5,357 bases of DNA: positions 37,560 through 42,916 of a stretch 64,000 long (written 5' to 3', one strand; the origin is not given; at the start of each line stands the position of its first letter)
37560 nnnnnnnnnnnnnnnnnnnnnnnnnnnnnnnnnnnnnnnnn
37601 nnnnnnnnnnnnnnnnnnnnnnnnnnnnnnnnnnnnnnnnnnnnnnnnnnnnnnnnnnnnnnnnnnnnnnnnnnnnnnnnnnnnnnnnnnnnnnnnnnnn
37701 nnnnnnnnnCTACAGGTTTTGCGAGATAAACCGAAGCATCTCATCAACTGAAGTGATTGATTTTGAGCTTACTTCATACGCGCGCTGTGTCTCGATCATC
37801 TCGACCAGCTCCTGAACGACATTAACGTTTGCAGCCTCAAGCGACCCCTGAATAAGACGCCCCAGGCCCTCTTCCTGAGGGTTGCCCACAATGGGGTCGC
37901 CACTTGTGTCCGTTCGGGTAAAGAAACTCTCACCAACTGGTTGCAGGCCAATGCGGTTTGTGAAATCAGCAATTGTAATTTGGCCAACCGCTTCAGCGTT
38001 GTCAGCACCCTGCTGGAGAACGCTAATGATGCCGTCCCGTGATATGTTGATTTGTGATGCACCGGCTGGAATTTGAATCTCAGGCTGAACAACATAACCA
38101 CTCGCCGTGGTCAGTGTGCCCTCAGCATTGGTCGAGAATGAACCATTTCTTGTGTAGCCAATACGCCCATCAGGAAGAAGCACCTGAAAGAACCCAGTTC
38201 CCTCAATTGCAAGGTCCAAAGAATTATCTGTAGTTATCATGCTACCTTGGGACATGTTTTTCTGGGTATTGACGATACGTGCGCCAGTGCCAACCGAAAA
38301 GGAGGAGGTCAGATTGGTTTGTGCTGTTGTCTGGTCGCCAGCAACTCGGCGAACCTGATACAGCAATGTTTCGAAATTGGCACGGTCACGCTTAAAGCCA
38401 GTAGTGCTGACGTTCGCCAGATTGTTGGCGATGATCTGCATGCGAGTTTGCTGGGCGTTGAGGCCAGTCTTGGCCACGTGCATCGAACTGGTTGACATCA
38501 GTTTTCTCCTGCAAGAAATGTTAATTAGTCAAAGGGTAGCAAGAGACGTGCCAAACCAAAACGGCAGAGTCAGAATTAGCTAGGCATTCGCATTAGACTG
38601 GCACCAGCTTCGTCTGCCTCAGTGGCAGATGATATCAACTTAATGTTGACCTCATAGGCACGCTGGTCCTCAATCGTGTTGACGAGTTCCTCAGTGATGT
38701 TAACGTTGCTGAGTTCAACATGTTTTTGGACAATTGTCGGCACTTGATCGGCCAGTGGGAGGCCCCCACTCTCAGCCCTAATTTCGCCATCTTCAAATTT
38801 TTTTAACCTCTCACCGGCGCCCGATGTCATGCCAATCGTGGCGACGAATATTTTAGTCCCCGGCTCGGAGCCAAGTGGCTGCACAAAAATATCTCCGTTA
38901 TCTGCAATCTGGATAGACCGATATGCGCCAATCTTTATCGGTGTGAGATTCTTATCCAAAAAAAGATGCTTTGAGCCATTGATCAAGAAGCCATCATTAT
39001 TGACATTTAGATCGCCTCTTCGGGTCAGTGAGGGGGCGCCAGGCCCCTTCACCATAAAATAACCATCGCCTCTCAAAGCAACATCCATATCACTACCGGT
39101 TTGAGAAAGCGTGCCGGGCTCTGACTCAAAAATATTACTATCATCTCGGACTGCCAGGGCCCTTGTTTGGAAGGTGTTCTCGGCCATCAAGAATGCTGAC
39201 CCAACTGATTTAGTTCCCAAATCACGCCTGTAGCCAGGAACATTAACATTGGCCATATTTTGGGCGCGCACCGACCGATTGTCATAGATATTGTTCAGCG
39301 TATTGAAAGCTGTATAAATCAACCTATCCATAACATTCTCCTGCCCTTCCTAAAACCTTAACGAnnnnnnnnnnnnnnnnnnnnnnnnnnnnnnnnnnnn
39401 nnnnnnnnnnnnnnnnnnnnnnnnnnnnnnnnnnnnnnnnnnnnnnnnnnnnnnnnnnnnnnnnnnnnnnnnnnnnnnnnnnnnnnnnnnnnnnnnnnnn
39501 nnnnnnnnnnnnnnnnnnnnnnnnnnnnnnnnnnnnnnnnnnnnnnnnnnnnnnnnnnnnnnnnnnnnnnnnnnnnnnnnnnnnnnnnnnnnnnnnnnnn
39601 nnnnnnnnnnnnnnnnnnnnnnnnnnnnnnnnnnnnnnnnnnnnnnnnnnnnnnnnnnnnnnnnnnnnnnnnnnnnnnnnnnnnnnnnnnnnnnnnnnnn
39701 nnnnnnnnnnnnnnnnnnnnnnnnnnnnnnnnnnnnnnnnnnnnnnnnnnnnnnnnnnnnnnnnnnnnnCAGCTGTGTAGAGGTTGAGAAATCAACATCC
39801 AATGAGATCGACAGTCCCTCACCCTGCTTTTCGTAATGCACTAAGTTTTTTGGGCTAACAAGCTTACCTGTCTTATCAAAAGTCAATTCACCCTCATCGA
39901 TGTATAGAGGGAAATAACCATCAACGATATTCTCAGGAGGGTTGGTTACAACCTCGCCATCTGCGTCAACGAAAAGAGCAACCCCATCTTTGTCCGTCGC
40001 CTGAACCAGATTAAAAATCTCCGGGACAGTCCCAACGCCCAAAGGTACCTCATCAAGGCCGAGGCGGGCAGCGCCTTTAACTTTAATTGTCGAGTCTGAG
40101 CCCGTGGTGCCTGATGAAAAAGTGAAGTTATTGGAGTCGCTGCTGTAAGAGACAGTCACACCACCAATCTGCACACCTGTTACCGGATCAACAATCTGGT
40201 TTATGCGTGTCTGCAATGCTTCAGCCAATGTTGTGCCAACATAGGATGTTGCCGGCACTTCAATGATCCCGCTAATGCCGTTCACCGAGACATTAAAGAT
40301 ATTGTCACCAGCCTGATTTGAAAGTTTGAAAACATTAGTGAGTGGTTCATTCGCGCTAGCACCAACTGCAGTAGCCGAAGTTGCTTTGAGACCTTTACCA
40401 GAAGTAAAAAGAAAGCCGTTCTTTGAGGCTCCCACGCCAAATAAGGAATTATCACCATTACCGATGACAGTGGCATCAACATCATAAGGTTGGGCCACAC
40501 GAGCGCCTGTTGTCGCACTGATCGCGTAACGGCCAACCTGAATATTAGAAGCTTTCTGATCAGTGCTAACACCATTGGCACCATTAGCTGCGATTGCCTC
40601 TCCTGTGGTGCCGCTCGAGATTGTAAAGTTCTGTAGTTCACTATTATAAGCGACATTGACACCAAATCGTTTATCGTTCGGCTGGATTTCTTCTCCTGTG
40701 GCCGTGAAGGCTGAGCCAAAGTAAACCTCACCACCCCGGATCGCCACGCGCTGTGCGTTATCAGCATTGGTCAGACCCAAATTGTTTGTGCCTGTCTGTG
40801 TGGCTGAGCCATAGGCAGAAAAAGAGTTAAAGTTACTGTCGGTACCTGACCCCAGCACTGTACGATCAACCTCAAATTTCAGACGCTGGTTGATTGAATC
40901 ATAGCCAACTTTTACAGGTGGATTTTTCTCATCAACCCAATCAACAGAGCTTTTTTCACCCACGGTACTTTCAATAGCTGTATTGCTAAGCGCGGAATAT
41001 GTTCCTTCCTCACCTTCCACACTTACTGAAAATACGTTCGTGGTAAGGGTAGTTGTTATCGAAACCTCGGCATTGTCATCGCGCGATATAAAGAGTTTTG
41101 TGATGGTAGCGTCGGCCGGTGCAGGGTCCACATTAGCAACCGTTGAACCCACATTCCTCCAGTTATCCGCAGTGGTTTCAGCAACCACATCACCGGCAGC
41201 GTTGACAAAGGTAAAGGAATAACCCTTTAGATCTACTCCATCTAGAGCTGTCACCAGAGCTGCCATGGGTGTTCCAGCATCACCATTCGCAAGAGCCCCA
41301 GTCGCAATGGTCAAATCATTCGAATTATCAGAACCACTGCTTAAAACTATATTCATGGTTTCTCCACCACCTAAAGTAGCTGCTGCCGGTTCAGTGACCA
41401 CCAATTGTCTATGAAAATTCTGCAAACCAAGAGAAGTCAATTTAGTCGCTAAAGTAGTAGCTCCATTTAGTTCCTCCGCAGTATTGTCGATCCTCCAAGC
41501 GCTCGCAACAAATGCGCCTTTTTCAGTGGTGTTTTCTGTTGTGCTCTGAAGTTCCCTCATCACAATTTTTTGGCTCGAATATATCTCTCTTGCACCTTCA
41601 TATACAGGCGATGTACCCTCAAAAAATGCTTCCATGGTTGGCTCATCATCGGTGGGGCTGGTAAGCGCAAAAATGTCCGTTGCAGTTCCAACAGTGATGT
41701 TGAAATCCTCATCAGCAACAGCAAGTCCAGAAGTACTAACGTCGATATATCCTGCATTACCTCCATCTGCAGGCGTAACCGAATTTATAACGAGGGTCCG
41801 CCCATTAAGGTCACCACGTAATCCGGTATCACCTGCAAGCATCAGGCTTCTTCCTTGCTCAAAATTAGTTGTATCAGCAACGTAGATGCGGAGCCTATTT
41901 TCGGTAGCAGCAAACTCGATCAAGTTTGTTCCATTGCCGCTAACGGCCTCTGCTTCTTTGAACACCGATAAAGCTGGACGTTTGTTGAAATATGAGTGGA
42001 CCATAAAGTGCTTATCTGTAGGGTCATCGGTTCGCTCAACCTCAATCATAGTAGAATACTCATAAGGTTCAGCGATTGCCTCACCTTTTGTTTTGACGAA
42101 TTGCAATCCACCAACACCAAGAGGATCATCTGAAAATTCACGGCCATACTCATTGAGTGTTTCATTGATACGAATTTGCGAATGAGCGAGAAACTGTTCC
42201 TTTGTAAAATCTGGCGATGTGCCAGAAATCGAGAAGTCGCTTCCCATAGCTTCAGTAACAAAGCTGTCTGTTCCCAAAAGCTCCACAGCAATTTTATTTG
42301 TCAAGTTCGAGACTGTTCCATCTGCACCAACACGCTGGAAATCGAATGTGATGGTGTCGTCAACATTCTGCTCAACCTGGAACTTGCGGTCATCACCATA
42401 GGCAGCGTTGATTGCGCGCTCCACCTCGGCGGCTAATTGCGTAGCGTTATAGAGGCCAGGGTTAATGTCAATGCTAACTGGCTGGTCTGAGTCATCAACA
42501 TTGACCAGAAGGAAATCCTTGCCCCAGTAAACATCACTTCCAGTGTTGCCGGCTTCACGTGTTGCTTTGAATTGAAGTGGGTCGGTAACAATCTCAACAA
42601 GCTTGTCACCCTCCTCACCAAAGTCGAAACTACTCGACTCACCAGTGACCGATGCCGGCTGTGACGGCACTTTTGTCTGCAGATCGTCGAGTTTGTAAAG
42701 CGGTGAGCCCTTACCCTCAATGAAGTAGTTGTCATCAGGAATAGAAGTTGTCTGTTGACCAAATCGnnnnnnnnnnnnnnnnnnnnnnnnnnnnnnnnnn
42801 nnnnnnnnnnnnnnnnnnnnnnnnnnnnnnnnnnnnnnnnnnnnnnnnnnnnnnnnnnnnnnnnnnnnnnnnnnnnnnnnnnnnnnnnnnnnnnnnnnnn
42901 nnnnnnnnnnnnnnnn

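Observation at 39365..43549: Giant 1394-aa hook protein FlgE with roughly 1100 extra residues between canonical termini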

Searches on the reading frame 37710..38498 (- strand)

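Call 5: search_protein_families(library=pfam, proteins=[window:37710-38498:-], max_evalue=0.01)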
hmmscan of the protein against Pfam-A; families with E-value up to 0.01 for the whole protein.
window:37710-38498:- (262 aa): 3 families
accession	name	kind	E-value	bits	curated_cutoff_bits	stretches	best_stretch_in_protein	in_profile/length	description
PF22692.1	LlgE_F_G_D1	-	1.7e-26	92.6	27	1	97-160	1-64/64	Flagellar hook protein FlgE/F/G D1 domain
PF06429.18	Flg_bbr_C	-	5e-18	64.8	23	1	217-260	2-45/46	Flagellar basal body rod FlgEFG protein C-terminal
PF00460.25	Flg_bb_rod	-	5.1e-11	42.7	20.7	1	6-36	1-31/31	Flagella basal body rod protein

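Call 50: search_protein_families(library=ncbifam, proteins=[window:37710-38498:-], max_evalue=0.001)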
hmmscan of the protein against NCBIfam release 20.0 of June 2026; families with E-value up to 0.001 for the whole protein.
window:37710-38498:- (262 aa): 32 families (the best 25 are shown)
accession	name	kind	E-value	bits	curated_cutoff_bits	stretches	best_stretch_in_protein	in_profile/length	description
TIGR02488.1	flgG_G_neg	equivalog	3.8e-107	357.6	252.75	1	5-261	1-258/259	flagellar basal-body rod protein FlgG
NF009456.0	PRK12816.1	equivalog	3e-78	263.1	416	1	5-257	4-258/264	flagellar basal body rod protein FlgG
TIGR03506.1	FlgEFG_subfam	subfamily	4.8e-72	243.6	70.25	2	5-137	2-121/351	flagellar hook-basal body complex protein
NF009278.1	PRK12636.1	equivalog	3.4e-53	180.9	350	1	5-256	4-256/263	flagellar basal body rod protein FlgG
NF004241.1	PRK05682.1-5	equivalog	1.2e-51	176.3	469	2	5-138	4-136/446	flagellar hook protein FlgE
NF004238.1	PRK05682.1-1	equivalog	1.7e-48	166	400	2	8-138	5-122/414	flagellar hook protein FlgE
TIGR02490.1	flgF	equivalog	3e-48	164.3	178.5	1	8-242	3-218/218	flagellar basal-body rod protein FlgF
TIGR02489.1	flgE_epsilon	equivalog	2.1e-45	155.5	412.85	2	10-141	9-140/719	flagellar hook protein FlgE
NF009280.2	PRK12640.1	subfamily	2.5e-40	138.6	210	1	6-254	5-235/246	flagellar basal body rod protein FlgF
NF004243.1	PRK05682.2-2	equivalog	2.9e-39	135.3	801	2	4-137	5-124/420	flagellar hook protein FlgE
NF009332.0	PRK12690.1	equivalog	1.7e-38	132.3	288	1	14-257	13-231/239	flagellar hook-basal body complex protein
NF004242.0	PRK05682.2-1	equivalog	2e-37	129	365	2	3-136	4-126/422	flagellar hook protein FlgE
NF005286.1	PRK06803.1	equivalog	3.3e-37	128.6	467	2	5-138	2-117/402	flagellar hook protein FlgE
NF009331.1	PRK12689.1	equivalog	3.4e-37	128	347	1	17-254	16-240/252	flagellar basal-body rod protein FlgF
NF004240.1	PRK05682.1-4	equivalog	3.1e-34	119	472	2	5-137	2-125/443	flagellar hook protein FlgE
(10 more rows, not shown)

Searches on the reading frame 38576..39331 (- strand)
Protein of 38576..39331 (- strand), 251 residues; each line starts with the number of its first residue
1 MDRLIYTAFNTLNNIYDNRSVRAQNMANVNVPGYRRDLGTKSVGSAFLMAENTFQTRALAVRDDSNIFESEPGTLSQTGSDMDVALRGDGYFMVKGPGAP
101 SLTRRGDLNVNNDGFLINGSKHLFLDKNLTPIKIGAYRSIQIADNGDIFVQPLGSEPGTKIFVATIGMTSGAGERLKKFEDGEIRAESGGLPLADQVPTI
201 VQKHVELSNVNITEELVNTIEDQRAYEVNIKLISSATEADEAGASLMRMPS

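Call 5: search_protein_families(library=pfam, proteins=[window:38576-39331:-], max_evalue=0.01)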
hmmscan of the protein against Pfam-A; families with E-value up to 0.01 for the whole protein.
window:38576-39331:- (251 aa): 2 families
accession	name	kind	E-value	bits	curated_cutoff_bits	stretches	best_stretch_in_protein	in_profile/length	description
PF06429.18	Flg_bbr_C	-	2.1e-13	50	23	1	202-245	2-45/46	Flagellar basal body rod FlgEFG protein C-terminal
PF22692.1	LlgE_F_G_D1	-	3.8e-07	30.6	27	1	85-149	1-63/64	Flagellar hook protein FlgE/F/G D1 domain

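Call 50: search_protein_families(library=ncbifam, proteins=[window:38576-39331:-], max_evalue=0.001)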
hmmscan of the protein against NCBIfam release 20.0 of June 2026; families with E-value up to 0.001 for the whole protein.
window:38576-39331:- (251 aa): 25 families
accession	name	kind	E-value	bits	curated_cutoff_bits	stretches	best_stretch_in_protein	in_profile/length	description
NF009280.2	PRK12640.1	subfamily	5.1e-50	170.3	210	1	1-249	1-245/246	flagellar basal body rod protein FlgF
TIGR02490.1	flgF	equivalog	2.7e-37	128.5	178.5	1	5-227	1-218/218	flagellar basal-body rod protein FlgF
TIGR03506.1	FlgEFG_subfam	subfamily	1.6e-32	113.6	70.25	2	4-120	2-117/351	flagellar hook-basal body complex protein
NF009332.0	PRK12690.1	equivalog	1.6e-29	102.9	288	1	1-234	1-223/239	flagellar hook-basal body complex protein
TIGR02488.1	flgG_G_neg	equivalog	6.6e-25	88.1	252.75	1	71-237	80-249/259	flagellar basal-body rod protein FlgG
NF009282.1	PRK12642.1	equivalog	1.5e-23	83.4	242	1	20-237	20-227/239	flagellar basal-body rod protein FlgF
NF004243.1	PRK05682.2-2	equivalog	8.2e-21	74.5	801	2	20-122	22-122/420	flagellar hook protein FlgE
NF009331.1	PRK12689.1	equivalog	8e-20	71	347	1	20-237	20-238/252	flagellar basal-body rod protein FlgF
NF009456.0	PRK12816.1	equivalog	9.2e-18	64.8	416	1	67-236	80-252/264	flagellar basal body rod protein FlgG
NF009278.1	PRK12636.1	equivalog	1.1e-17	64.5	350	1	2-238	2-253/263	flagellar basal body rod protein FlgG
NF009281.1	PRK12641.1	equivalog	8.6e-17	61.4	260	2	1-148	1-141/252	flagellar basal-body rod protein FlgF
NF004238.1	PRK05682.1-1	equivalog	6.7e-16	58.6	400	2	17-121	15-118/414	flagellar hook protein FlgE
NF005286.1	PRK06803.1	equivalog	1.8e-15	57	467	2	9-120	7-112/402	flagellar hook protein FlgE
NF004242.0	PRK05682.2-1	equivalog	1.3e-13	50.6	365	1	22-121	24-124/422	flagellar hook protein FlgE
NF004241.1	PRK05682.1-5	equivalog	2.8e-13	49.8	469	1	72-120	82-130/446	flagellar hook protein FlgE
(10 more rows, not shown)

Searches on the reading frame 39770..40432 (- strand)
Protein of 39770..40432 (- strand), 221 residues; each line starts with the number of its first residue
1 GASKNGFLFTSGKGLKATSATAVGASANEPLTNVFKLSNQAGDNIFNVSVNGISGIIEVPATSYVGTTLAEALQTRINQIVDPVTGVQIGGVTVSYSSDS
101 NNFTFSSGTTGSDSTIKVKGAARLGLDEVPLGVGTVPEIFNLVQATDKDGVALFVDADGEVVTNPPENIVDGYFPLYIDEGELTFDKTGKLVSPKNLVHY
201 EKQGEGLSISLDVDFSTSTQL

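Call 28: search_protein_families(library=pfam, proteins=[window:39770-40432:-], max_evalue=10)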
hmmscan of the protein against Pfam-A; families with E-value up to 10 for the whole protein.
window:39770-40432:- (221 aa): 1 family
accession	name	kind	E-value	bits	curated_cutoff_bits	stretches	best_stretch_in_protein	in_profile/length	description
PF20256.3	MoCoBD_2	-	0.028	14.4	27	1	69-125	69-124/283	Molybdopterin cofactor-binding domain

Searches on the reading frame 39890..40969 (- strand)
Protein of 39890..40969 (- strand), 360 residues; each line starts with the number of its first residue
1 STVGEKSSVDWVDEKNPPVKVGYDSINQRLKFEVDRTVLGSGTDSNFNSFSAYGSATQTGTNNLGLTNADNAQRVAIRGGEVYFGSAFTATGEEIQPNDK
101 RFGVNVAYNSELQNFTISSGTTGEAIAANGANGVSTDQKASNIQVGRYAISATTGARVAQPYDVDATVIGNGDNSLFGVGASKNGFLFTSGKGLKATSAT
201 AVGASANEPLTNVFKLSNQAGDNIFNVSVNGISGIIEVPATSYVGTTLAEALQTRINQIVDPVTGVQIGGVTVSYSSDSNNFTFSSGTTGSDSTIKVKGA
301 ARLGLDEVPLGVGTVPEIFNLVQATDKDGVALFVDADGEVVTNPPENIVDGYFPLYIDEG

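Call 75: predict_structure(alignment_id=A4)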
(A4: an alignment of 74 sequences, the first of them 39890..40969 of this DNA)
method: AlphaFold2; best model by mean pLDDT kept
length: 360 residues; sequences in the alignment: 74
mean_pLDDT: 77.2   pTM: 0.53
mean pLDDT of the five models: 77.2, 77.3, 75.5, 74.7, 69.4
residues with pLDDT >= 90: 87; 70-90: 163; 50-70: 82; < 50: 28
segments of 3 or more residues with pLDDT < 50: 1-5, 92-102, 349-355, 357-360
pLDDT, mean of each block of 10 residues (from residue 1): 51 78 81 84 80 84 81 81 76 41 67 75 69 71 65 68 62 64 67 77 95 92 94 92 95 90 84 95 90 93 94 76 79 78 67 45
secondary structure, 60 per line:
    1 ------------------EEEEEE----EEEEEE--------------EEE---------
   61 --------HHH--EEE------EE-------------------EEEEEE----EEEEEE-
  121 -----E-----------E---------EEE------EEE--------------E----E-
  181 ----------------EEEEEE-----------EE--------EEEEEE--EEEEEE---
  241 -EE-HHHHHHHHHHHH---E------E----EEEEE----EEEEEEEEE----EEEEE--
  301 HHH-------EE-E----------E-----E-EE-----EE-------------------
elements in order: E19-24 E29-34 E49-51 E74-76 E104-109 E114-119 E148-150 E157-159 E197-202 E224-229 E232-237 H245-256 E272-276 E281-289 E294-298

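Call 78: fold_search(model_id=the predicted structure, library=pdb)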
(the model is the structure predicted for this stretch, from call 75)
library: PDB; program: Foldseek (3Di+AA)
matches with E <= 10: 1947; with E <= 0.001: 0
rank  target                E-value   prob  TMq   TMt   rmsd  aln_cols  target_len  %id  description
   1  6iwy                  2.9e-03  0.99  0.21  0.20   9.7       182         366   13  Crystal structure of the flagellar cap protein FliD from Helicobacter pylori (released 2019-05-22)
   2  8qzr_A                3.5e-02  0.47  0.15  0.26  13.1       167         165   10  SARS-CoV-2 delta RBD complexed with BA.4/5-9 Fab (released 2024-04-03)
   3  1kel_H                4.4e-02  0.41  0.14  0.21  12.9       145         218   10  CATALYTIC ANTIBODY 28B4 FAB FRAGMENT COMPLEXED WITH HAPTEN (1-[N-4'-NITROBENZYL-N-4'-CARBOXYBUTYLAMINO] METHYLPHOSPHON (released 1996-12-07)
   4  7ki6_D                5.2e-02  0.35  0.14  0.31  12.6       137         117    9  Structure of the HeV F glycoprotein in complex with the 1F5 neutralizing antibody (released 2021-05-05)
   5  3dur_B                5.5e-02  0.28  0.14  0.29  10.2       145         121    8  Crystal structure of SAG173-04 (released 2008-12-02)
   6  9vnp_A                5.8e-02  0.51  0.16  0.23  11.6       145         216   15  The complexes of IFN-gamma and A01BM-03 Fab (released 2026-01-28)
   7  9r19_G                5.8e-02  0.35  0.14  0.32  11.3       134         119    9  Crystal structure of human ACE2 in complex with VHH B07 and VHH B10 (released 2025-09-17)
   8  7ox2_A                6.2e-02  0.25  0.14  0.20  12.8       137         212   12  Fab 6E2: hIL-9 complex (released 2022-12-28)
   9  5h35_A                6.2e-02  0.21  0.13  0.18  12.8       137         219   12  Crystal structures of the TRIC trimeric intracellular cation channel orthologue from Sulfolobus solfataricus (released 2017-01-11)
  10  6was_B                6.5e-02  0.66  0.16  0.24   8.0       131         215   14  Structure of D19.PA8 Fab in complex with 1FD6 16055 V1V2 scaffold (released 2021-03-31)
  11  7wo4_E                6.5e-02  0.44  0.15  0.22   8.7       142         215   18  SARS-CoV-2 Spike in complex with IgG 553-15 (S-553-15 dimer trimer ) (released 2022-07-20)
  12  7nc0_H                6.5e-02  0.21  0.13  0.19  13.5       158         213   11  The structure of the humanised A33 Fab C226S variant, an immunotherapy candidate for colorectal cancer (released 2022-03-02)
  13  2aep_H                6.5e-02  0.20  0.13  0.26  15.8       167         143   11  An epidemiologically significant epitope of a 1998 influenza virus neuraminidase forms a highly hydrated interface in  (released 2005-12-20)
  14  8zyf_H                6.5e-02  0.18  0.13  0.21  15.4       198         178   11  Crystal structure of ZW2G10 Fab in complex with omicron RBD (released 2025-03-26)
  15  6ias_H                6.5e-02  0.18  0.12  0.18  13.6       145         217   14  structure of human NKp46 in complex with antibody NKp46-1 and NKp46-4 (released 2019-06-12)
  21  9cba                  7.7e-02  0.90  0.19  0.16   5.5       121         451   15  Bacteriophage PhiTE contracted tail (released 2025-04-16)
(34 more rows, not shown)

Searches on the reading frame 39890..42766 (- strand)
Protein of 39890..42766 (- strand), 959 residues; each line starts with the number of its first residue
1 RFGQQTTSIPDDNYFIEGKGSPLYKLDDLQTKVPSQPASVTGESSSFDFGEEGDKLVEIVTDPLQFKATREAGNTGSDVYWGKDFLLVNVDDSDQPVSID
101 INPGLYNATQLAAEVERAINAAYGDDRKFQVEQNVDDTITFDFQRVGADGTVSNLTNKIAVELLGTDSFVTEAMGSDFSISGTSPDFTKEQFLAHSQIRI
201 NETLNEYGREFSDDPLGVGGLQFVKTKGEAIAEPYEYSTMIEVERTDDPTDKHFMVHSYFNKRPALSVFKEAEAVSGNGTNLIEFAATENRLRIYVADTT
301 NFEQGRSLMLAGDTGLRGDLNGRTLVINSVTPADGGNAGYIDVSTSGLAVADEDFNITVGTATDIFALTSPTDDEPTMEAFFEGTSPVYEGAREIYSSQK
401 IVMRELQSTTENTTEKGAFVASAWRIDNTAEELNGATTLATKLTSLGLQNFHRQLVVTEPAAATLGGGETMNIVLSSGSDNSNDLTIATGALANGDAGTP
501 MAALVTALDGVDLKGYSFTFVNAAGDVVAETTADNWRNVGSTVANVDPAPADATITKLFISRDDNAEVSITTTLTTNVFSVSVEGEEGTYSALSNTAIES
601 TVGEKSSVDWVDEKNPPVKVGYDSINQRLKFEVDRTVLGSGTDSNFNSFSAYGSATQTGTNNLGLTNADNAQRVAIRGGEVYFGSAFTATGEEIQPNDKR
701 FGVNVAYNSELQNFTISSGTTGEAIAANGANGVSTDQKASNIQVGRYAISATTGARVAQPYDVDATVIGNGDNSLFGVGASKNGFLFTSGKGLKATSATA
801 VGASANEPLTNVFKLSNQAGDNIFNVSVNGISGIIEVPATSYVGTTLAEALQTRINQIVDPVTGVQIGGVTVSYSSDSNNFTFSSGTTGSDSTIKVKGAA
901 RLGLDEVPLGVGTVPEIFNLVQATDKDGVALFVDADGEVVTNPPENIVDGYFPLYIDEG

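Call 31: search_protein_representatives(protein=window:39890-42766:-)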
Query: 959 residues. Proteins with E-value up to 0.001 (for the whole library): 357; up to 1e-10: 199; up to 1e-30: 62. The best 150 are listed.
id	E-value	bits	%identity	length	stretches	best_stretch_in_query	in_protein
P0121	4.7e-230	782.8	54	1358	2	552-959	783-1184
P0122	6.2e-211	719.5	43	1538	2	355-959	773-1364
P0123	8.7e-201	685.9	52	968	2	608-959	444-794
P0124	3.5e-199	680.6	52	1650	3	569-959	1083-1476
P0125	1.2e-157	543.1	45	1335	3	606-959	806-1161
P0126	7.5e-144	497.5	50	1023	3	569-959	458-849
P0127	8.5e-120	417.9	51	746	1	479-959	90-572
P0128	4.7e-118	412.2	45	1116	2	601-959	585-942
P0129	3.1e-113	396.2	42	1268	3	602-959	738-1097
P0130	1.2e-100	354.6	37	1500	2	596-949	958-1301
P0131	2.1e-99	350.5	82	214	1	334-539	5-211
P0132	1.2e-84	301.6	54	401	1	366-704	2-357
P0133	3.0e-80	287.1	35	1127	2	587-959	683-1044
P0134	1.3e-79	284.9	35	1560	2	427-946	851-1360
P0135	6.9e-79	282.6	61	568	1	1-244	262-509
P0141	9.7e-68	245.7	37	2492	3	711-959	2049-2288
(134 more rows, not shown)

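Call 49: search_protein_families(library=pfam, proteins=[P0141], max_evalue=0.001)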
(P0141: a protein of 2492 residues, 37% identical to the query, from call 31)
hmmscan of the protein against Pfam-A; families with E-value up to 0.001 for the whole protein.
P0141 (2492 aa): 4 families
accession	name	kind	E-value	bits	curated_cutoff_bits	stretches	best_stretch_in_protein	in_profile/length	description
PF20080.4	ALTTAQ_rpt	-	3.4e-148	481.4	26.4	28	558-594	2-38/38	ALTTAQ repeat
PF15335.11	CAAP1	-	3.8e-18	66.1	25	0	582-622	20-60/63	Caspase activity and apoptosis inhibitor 1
PF07559.19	FlgE_D2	-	1.8e-13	51.6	22.7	1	1259-1379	1-109/142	Flagellar basal body protein FlaE D2 domain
PF13860.13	FlgD_ig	-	7.6e-12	45.5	27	1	2377-2445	8-78/79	FlgD Ig-like domain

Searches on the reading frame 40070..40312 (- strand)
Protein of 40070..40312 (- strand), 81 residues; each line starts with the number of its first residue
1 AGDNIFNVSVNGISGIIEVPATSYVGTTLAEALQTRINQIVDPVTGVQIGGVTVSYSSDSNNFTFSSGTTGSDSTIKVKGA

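Call 77: search_protein_families(library=pfam, proteins=[window:40070-40312:-], max_evalue=10)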
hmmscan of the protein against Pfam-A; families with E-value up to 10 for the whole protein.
window:40070-40312:- (81 aa): 2 families
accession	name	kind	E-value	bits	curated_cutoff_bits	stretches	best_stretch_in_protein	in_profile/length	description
PF20256.3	MoCoBD_2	-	0.044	13.7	27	1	29-76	69-115/283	Molybdopterin cofactor-binding domain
PF07196.18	Flagellin_IN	-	1.1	9.9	22.7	1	6-69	2-55/55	Flagellin hook IN motif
